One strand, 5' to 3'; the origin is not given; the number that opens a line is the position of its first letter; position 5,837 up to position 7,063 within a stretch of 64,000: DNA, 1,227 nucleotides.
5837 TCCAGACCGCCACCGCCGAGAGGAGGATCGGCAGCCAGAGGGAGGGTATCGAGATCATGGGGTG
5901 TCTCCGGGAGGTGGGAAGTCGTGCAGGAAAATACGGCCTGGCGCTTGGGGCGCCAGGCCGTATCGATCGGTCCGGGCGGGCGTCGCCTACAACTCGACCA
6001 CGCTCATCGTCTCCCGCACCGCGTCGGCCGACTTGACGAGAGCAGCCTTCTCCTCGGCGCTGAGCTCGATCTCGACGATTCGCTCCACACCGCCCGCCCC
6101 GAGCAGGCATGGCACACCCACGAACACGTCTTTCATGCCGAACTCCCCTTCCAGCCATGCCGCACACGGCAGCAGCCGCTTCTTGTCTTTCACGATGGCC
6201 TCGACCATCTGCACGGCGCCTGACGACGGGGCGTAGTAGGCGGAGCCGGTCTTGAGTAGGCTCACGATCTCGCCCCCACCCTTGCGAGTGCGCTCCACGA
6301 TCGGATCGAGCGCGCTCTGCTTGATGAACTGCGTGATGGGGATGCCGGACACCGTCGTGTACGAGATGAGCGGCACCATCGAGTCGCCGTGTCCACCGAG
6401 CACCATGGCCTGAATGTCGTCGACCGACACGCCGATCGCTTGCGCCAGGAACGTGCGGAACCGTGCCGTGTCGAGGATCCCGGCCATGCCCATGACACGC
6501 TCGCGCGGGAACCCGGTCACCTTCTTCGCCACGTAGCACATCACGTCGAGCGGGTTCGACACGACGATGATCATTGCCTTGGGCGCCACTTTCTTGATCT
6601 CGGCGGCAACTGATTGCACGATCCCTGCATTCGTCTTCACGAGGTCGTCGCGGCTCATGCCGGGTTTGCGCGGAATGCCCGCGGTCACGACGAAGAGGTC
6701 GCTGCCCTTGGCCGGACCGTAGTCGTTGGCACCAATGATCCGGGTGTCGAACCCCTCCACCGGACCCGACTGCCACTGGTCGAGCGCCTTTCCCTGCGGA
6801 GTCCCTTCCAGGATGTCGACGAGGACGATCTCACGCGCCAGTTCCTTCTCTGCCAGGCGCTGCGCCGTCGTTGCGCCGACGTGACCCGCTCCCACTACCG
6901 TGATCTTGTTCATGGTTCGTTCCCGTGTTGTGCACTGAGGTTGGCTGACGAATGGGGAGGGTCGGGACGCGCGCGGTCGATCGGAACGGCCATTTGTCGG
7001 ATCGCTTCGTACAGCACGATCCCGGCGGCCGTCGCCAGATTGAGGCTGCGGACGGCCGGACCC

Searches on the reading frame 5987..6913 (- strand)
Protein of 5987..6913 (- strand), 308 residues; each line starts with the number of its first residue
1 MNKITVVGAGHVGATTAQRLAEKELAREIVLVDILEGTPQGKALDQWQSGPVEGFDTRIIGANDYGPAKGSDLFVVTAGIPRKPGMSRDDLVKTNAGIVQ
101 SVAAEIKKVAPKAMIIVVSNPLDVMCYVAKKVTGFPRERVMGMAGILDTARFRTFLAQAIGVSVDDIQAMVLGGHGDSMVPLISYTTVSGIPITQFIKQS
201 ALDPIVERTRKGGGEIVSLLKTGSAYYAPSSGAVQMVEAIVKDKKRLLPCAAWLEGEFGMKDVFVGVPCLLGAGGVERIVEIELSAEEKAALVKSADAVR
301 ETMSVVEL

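Call 44: search_protein_families(library=pfam, proteins=[window:5987-6913:-], max_evalue=0.00001)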
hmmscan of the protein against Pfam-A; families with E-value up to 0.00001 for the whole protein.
window:5987-6913:- (308 aa): 3 families
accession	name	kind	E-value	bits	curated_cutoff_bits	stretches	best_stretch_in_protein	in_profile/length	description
PF00056.29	Ldh_1_N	-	4e-42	144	27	1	3-142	2-141/141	lactate/malate dehydrogenase, NAD binding domain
PF02866.23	Ldh_1_C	-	9.6e-31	107.5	22.6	1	147-303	3-167/174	lactate/malate dehydrogenase, alpha/beta C-terminal domain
PF03721.20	UDPG_MGDP_dh_N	-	3.8e-06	27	27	0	3-118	2-119/187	UDP-glucose/GDP-mannose dehydrogenase family, NAD binding domain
